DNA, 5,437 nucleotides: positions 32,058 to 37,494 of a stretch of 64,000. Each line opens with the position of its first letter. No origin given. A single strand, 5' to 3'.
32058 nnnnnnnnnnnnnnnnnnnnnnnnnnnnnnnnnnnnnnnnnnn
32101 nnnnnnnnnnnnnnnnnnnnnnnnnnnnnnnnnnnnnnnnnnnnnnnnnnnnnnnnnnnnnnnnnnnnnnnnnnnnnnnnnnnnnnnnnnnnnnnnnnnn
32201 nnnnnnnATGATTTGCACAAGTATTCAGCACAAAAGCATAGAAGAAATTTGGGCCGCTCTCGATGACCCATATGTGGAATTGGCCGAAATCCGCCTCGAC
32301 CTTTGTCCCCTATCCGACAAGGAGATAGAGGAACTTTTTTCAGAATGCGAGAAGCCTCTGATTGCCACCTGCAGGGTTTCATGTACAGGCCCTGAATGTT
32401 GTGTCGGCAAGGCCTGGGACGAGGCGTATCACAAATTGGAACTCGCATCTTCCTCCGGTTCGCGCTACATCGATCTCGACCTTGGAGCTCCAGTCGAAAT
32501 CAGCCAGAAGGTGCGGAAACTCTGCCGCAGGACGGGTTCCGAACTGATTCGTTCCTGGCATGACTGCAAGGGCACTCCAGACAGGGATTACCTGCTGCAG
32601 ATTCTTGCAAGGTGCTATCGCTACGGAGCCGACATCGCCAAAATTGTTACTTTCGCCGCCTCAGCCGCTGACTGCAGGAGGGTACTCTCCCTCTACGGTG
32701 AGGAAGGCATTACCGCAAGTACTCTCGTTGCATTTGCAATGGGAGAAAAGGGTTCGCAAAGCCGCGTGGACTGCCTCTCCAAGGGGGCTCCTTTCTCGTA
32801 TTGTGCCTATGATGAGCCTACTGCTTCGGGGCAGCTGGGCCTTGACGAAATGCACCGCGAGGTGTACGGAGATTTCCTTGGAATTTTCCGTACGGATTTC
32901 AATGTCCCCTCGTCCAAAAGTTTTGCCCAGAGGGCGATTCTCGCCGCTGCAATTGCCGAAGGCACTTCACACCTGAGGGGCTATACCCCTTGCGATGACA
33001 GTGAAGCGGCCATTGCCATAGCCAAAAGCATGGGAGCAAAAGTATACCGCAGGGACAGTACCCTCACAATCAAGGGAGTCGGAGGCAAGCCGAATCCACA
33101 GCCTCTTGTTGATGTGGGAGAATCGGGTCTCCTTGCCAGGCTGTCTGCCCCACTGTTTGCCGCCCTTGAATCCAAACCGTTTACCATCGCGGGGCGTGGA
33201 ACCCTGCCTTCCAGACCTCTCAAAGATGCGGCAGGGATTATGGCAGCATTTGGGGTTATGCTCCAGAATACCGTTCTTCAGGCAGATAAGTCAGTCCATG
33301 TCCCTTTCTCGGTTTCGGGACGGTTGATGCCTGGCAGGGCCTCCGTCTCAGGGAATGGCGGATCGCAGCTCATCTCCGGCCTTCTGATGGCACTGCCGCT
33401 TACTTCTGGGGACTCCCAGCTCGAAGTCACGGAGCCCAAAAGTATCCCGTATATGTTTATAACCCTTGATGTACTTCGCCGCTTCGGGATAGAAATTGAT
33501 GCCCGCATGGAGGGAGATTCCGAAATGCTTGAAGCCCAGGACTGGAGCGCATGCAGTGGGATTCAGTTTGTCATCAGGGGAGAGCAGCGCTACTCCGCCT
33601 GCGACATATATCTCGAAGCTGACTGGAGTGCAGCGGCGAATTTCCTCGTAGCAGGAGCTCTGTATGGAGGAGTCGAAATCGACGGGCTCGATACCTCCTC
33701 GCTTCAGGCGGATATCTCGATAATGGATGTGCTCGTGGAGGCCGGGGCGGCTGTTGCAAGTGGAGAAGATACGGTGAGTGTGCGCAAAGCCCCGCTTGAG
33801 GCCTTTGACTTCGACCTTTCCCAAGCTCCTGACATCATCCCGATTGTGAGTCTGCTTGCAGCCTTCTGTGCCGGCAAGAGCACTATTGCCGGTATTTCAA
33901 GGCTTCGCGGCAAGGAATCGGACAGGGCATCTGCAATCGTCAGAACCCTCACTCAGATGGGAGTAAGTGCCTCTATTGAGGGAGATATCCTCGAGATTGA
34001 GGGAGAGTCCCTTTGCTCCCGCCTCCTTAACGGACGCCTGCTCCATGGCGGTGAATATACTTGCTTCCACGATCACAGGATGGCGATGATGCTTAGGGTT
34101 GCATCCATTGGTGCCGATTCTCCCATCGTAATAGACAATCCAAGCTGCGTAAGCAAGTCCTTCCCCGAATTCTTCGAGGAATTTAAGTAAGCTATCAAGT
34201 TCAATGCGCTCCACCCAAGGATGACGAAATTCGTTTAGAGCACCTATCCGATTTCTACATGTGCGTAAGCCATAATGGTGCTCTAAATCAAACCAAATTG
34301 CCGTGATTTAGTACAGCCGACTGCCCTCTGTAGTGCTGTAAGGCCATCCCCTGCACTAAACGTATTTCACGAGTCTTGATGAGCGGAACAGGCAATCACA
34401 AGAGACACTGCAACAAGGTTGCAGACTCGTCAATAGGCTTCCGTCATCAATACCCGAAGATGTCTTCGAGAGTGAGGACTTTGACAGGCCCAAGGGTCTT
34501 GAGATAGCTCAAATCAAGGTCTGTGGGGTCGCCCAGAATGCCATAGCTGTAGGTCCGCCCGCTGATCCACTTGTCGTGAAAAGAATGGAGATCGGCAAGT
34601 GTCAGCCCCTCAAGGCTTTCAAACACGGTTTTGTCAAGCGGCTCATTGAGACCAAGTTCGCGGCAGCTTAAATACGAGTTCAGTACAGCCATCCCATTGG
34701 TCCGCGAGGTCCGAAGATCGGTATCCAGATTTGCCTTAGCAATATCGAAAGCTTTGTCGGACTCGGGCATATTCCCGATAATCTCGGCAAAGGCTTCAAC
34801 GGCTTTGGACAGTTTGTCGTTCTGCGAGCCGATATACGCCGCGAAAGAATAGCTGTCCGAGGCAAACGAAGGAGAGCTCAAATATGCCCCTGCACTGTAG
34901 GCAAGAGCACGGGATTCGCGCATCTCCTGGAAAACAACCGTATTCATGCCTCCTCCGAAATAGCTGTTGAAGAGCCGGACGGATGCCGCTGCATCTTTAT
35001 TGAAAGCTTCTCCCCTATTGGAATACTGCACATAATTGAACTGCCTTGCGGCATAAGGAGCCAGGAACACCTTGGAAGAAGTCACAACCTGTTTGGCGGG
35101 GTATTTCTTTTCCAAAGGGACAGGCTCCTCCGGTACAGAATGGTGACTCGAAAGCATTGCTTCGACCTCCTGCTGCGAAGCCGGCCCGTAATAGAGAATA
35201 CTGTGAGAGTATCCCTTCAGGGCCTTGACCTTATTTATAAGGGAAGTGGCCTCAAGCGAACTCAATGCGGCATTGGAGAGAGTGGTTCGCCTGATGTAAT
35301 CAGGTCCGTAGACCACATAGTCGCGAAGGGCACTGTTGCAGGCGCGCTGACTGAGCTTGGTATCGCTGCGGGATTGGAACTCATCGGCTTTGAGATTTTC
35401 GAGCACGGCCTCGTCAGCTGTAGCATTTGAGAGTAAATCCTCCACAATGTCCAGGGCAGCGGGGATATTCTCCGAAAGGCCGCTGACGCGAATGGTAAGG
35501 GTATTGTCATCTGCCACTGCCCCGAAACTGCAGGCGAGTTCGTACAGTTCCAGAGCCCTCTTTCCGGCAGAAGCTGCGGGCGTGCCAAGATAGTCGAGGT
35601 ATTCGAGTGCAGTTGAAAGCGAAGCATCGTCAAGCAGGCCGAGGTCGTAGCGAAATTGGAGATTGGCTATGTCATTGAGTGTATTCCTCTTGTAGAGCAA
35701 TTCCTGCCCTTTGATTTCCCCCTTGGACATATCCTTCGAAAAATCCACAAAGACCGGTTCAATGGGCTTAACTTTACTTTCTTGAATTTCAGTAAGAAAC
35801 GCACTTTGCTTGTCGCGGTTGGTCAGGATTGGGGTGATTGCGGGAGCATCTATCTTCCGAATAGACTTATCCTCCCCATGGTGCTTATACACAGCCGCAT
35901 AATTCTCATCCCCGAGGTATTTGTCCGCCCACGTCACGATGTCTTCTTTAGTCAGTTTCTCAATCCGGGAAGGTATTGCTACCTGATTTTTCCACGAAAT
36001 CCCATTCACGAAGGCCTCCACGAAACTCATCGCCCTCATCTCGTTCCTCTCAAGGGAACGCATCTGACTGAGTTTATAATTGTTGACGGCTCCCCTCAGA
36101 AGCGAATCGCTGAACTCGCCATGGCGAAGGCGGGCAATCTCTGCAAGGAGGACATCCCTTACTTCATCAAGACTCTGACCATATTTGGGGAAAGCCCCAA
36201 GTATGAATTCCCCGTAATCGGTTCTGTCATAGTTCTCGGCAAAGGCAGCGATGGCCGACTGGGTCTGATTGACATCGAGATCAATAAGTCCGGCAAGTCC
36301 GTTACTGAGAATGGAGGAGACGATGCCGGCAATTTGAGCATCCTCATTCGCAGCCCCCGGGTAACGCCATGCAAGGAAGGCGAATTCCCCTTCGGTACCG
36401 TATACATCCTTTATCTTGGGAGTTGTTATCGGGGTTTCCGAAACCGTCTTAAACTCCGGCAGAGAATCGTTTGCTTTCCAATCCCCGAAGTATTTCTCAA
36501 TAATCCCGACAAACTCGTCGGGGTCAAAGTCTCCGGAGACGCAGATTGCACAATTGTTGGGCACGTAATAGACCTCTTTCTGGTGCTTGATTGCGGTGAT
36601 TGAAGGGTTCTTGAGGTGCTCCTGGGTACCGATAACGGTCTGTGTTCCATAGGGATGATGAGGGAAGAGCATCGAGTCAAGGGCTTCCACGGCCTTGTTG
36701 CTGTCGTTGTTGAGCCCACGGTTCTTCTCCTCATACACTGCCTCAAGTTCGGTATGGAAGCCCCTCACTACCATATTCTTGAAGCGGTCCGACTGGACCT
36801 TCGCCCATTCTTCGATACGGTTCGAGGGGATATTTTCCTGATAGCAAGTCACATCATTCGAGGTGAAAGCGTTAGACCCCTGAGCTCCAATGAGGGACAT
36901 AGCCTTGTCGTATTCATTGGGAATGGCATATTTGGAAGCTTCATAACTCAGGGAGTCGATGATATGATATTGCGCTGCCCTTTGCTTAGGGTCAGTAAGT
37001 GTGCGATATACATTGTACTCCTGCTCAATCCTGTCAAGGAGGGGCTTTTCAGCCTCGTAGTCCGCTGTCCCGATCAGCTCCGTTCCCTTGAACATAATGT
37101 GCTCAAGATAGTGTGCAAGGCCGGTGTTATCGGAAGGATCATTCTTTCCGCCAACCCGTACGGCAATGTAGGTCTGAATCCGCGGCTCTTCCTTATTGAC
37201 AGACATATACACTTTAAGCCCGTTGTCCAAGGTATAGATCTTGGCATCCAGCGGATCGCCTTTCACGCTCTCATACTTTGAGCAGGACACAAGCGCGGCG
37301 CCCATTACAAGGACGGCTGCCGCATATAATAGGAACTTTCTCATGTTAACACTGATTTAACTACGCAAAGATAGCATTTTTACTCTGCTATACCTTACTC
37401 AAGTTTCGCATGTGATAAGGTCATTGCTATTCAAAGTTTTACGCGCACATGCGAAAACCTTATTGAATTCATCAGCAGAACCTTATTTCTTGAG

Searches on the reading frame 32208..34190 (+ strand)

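Call 62: search_protein_families(library=pfam, proteins=[window:32208-34190:+])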
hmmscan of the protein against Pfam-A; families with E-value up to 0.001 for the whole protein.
window:32208-34190:+ (660 aa): 2 families
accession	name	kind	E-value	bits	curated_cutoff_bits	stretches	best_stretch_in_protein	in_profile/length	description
PF00275.25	EPSP_synthase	-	2.1e-74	251.2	22.8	1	231-658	11-416/417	EPSP synthase (3-phosphoshikimate 1-carboxyvinyltransferase)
PF01487.21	DHquinase_I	-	2.6e-34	119.8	22.2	1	3-216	1-227/230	Type I 3-dehydroquinase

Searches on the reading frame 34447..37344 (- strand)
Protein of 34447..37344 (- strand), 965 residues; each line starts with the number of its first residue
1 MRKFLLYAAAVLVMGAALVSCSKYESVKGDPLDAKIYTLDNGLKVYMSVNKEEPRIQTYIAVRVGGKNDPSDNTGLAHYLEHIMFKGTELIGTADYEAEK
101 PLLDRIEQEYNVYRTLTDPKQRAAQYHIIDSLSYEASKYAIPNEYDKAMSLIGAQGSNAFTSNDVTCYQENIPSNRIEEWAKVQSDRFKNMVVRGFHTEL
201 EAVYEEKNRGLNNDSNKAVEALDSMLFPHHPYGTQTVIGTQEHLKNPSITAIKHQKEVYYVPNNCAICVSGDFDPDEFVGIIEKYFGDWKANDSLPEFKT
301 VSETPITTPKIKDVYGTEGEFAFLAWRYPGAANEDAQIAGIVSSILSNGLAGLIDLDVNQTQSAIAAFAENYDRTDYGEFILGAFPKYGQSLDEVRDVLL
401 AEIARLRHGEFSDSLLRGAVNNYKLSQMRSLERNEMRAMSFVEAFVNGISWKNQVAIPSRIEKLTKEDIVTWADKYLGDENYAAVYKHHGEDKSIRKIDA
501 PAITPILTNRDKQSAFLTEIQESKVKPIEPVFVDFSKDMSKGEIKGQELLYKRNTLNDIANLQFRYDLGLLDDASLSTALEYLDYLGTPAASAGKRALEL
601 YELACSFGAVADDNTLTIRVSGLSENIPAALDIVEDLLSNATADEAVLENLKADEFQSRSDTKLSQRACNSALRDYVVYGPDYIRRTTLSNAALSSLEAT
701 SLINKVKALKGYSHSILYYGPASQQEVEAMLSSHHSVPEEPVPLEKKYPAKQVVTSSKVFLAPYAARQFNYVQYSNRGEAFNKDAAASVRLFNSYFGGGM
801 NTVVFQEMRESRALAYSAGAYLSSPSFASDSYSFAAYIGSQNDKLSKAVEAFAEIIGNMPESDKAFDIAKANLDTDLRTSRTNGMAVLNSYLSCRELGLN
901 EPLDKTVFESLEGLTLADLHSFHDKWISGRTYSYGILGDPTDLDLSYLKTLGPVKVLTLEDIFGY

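Call 62: search_protein_families(library=pfam, proteins=[window:34447-37344:-])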
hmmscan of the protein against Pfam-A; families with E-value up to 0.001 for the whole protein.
window:34447-37344:- (965 aa): 2 families
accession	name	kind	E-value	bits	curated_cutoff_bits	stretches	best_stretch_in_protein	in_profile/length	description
PF05193.26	Peptidase_M16_C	-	7e-36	124.2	23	2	252-422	7-180/181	Peptidase M16 inactive domain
PF00675.25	Peptidase_M16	-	2.8e-16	60.2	22.3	1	52-89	9-46/149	Insulinase (Peptidase family M16)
